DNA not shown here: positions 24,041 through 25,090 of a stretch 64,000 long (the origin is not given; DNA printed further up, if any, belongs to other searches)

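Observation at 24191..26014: Low-GC lone gene encoding a 607-aa RDD-domain membrane protein with a DUF4272-like C-terminus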

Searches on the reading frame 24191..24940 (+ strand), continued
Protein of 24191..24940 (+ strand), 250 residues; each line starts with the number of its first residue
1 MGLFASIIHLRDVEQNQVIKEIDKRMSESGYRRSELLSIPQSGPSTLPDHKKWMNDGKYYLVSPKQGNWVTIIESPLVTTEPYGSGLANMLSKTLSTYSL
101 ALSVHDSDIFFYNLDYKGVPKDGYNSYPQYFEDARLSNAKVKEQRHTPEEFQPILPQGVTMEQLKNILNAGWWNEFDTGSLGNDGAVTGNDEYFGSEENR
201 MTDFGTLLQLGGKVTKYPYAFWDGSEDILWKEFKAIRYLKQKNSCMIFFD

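Call 82: find_related_loci(query=A3, collection=viral_contigs, flank=6000)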
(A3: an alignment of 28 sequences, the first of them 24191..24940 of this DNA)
Query A3 (250 aa) in viral_contigs; peptide patterns used: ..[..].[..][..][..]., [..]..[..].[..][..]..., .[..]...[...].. (x = any residue, [..] = any of these).
37 stretches matched a pattern, but none encodes a relative of the query by tblastn (E <= 1e-3).

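Call 89: fold_search(model_id=the predicted structure, library=viral)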
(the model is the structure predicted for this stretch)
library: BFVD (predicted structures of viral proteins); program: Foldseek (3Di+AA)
matches with E <= 10: 796; with E <= 0.001: 1
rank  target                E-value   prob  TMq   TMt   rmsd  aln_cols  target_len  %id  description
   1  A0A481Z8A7            8.7e-04  1.00  0.32  0.50   5.2       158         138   13  Uncharacterized protein [Pithovirus LCPAC302]
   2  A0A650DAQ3            4.1e-03  0.95  0.28  0.37   8.9       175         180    8  (no name in the UniProt tables at hand)
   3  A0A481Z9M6            5.9e-03  0.97  0.27  0.37   8.8       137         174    8  Uncharacterized protein [Pithovirus LCPAC304]
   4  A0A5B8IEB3            5.9e-03  0.90  0.26  0.40  10.2       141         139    9  YubB ferredoxin-like domain-containing protein [Mimiviridae sp. ChoanoV1]
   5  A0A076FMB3            5.9e-03  0.69  0.26  0.25  18.6       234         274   12  YubB ferredoxin-like domain-containing protein [Aureococcus anophagefferens virus]
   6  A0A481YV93            1.4e-02  0.82  0.28  0.41  11.8       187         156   11  Uncharacterized protein [Marseillevirus LCMAC102]
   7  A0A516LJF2            1.5e-02  0.85  0.26  0.32   7.5       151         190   13  (no name in the UniProt tables at hand)
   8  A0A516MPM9            1.6e-02  0.21  0.16  0.25  13.9       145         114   10  (no name in the UniProt tables at hand)
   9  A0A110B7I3            1.8e-02  0.75  0.23  0.37  11.4       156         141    9  (no name in the UniProt tables at hand)
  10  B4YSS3                1.8e-02  0.51  0.22  0.17  13.6       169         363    9  NS2 protein [Infectious hypodermal and hematopoietic necrosis virus]
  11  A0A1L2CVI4            2.1e-02  0.72  0.27  0.43   6.7       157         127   13  Uncharacterized protein [Pectobacterium phage vB_PcaM_CBB]
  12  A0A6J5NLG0            2.2e-02  0.91  0.29  0.32  10.2       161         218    8  YubB ferredoxin-like domain-containing protein [uncultured Caudovirales phage]
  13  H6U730                2.3e-02  0.85  0.25  0.23   7.2       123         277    9  NS2 [Infectious hypodermal and hematopoietic necrosis virus]
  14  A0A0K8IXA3            3.6e-02  0.63  0.23  0.35   5.9       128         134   13  Uncharacterized protein [Cronobacter phage Dev-CD-23823]
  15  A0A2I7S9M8            3.8e-02  0.41  0.21  0.35   9.7       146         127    9  (no name in the UniProt tables at hand)
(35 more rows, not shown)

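Call 90: search_solved_structures(query=A2, max_evalue=1)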
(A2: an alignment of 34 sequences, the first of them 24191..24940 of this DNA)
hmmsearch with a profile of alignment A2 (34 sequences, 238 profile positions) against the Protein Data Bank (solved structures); distinct sequences matched with E-value up to 1: 0.

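Call 106: search_protein_families(library=pfam, proteins=[L020:7076-7603:+, L020:7774-8736:+, L020:6590-6925:+, L020:5442-6431:+, L020:11195-12274:+, L021:9322-9900:+, L021:6729-7454:+, L021:5991-6635:+, L021:5595-5945:+, L021:4374-5528:+], max_evalue=0.01)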
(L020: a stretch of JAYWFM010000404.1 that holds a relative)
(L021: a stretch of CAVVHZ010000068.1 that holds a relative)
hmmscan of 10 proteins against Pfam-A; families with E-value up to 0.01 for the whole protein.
L020:7076-7603:+ (176 aa): 2 families
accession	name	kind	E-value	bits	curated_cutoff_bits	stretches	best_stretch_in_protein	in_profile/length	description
PF08334.16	T2SSG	-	3.5e-09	37.1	21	1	61-171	2-108/108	Type II secretion system (T2SS), protein G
PF07963.17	N_methyl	-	2.6e-08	33.5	21.2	1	32-57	1-26/27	Prokaryotic N-terminal methylation motif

L020:7774-8736:+ (321 aa): 2 families
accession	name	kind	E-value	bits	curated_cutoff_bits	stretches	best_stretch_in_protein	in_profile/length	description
PF04055.27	Radical_SAM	-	1.5e-21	77.7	29.5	1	90-251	1-165/166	Radical SAM superfamily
PF16881.10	LIAS_N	-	2.7e-05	25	27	1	36-75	56-96/96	N-terminal domain of lipoyl synthase of Radical_SAM family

L020:6590-6925:+ (112 aa): 0 families

L020:5442-6431:+ (330 aa): 0 families

L020:11195-12274:+ (360 aa): 3 families
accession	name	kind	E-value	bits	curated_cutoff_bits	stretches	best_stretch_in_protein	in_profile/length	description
PF01795.25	Methyltransf_5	-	1.2e-76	258.6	27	1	65-359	3-308/309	MraW methylase family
PF01728.25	FtsJ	-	0.00015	22.2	24.1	0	73-170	11-105/181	FtsJ-like methyltransferase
PF01189.24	Methyltr_RsmB-F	-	0.0066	16.6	27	0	77-165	3-86/199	16S rRNA methyltransferase RsmB/F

L021:9322-9900:+ (193 aa): 12 families
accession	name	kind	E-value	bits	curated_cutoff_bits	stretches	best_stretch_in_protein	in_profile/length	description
PF13484.11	Fer4_16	-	4.6e-24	85.4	30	1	32-96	1-66/66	4Fe-4S double cluster binding domain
PF13646.12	HEAT_2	-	3.4e-07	30.9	27.7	1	140-185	14-59/88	HEAT repeats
PF13187.11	Fer4_9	-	3.2e-05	24.3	27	1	31-47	35-51/52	4Fe-4S dicluster domain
PF13237.11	Fer4_10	-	9.5e-05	22.7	25.5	0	32-45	8-21/53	4Fe-4S dicluster domain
PF03130.22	HEAT_PBS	-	0.00011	22.9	20.9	1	142-168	1-27/27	PBS lyase HEAT-like repeat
PF00037.32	Fer4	-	0.00017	21.7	21.1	0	32-48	7-23/24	4Fe-4S binding domain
PF14697.11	Fer4_21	-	0.00022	21.7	35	0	29-47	37-56/59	4Fe-4S dicluster domain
PF02985.28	HEAT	-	0.00026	21.4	23.5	1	159-184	2-27/31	HEAT repeat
PF13183.11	Fer4_8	-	0.00044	21.2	27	0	31-45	52-66/68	4Fe-4S dicluster domain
PF12798.12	Fer4_3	-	0.0026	18.9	27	0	33-47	1-15/15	4Fe-4S binding domain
PF12797.12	Fer4_2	-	0.0053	17.1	24.5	0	28-45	5-22/22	4Fe-4S binding domain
PF12838.12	Fer4_7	-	0.0058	17.5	27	0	28-47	33-52/52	4Fe-4S dicluster domain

L021:6729-7454:+ (242 aa): 1 family
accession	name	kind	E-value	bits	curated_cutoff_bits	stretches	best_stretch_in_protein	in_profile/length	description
PF01139.22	RtcB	-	1e-89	302.2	27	1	1-242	192-426/426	tRNA-splicing ligase RtcB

L021:5991-6635:+ (215 aa): 1 family
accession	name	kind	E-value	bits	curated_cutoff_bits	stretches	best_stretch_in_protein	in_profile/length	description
PF01139.22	RtcB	-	2.9e-34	119.5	27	1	52-155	1-100/426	tRNA-splicing ligase RtcB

L021:5595-5945:+ (117 aa): 1 family
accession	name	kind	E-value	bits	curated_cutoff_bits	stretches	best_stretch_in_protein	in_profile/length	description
PF01951.21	Archease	-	8.6e-30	104.3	25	1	3-117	21-136/136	Archease protein family (MTH1598/TM1083)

L021:4374-5528:+ (385 aa): 4 families
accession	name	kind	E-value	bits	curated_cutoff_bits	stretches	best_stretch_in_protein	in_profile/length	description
PF08545.16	ACP_syn_III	-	7.5e-21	74.3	24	1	121-199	1-80/80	3-Oxoacyl-[acyl-carrier-protein (ACP)] synthase III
PF08541.16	ACP_syn_III_C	-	7.7e-09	36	26.6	1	251-290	1-40/90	3-Oxoacyl-[acyl-carrier-protein (ACP)] synthase III C terminal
PF00108.29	Thiolase_N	-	4.5e-08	33.2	26.4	1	51-155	7-113/260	Thiolase, N-terminal domain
PF07451.17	SpoVAD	-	0.0074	15.5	22.1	0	65-152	49-131/329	Stage V sporulation protein AD (SpoVAD)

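Call 108: search_dna_similar(query=window:24191-24940:+, collection=plasmids, mode=protein, max_evalue=0.001, max_rows=25)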
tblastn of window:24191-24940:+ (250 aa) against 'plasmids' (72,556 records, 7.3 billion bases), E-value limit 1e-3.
No match.

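Call 118: search_protein_families(library=pfam, proteins=[L002:8781-9308:+, L002:7414-7893:+, L012:8851-9297:+], max_evalue=0.05)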
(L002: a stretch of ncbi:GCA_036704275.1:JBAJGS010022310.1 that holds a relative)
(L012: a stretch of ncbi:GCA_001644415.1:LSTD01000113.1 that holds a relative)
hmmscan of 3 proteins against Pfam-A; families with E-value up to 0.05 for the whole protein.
L002:8781-9308:+ (176 aa): 1 family
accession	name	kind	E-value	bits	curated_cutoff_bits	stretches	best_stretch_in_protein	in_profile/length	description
PF21837.1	DUF6896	-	4e-24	85.6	27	1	25-150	2-128/128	Domain of unknown function (DUF6896)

L002:7414-7893:+ (160 aa): 9 families
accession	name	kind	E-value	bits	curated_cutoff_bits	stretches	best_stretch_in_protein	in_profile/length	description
PF13424.12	TPR_12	-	4.9e-08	33.5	30.1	1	111-150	4-49/77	Tetratricopeptide repeat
PF00515.34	TPR_1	-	7.4e-08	32.3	27.8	1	112-142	3-33/34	Tetratricopeptide repeat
PF07719.23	TPR_2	-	3.2e-07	30.4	27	1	112-142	3-33/34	Tetratricopeptide repeat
PF13428.12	TPR_14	-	0.00017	22.4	23.5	1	115-150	6-41/44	Tetratricopeptide repeat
PF13174.12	TPR_6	-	0.0011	19.9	26.3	1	115-143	5-33/33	Tetratricopeptide repeat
PF13176.12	TPR_7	-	0.0048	17.3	27.9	0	112-138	1-27/36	Tetratricopeptide repeat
PF13181.12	TPR_8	-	0.0098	16.4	25.7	0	112-142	3-33/34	Tetratricopeptide repeat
PF13432.12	TPR_16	-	0.024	15.5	32.7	0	63-84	4-25/65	Tetratricopeptide repeat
PF13371.12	TPR_9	-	0.027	14.9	35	0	114-152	33-71/73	Tetratricopeptide repeat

L012:8851-9297:+ (149 aa): 0 families
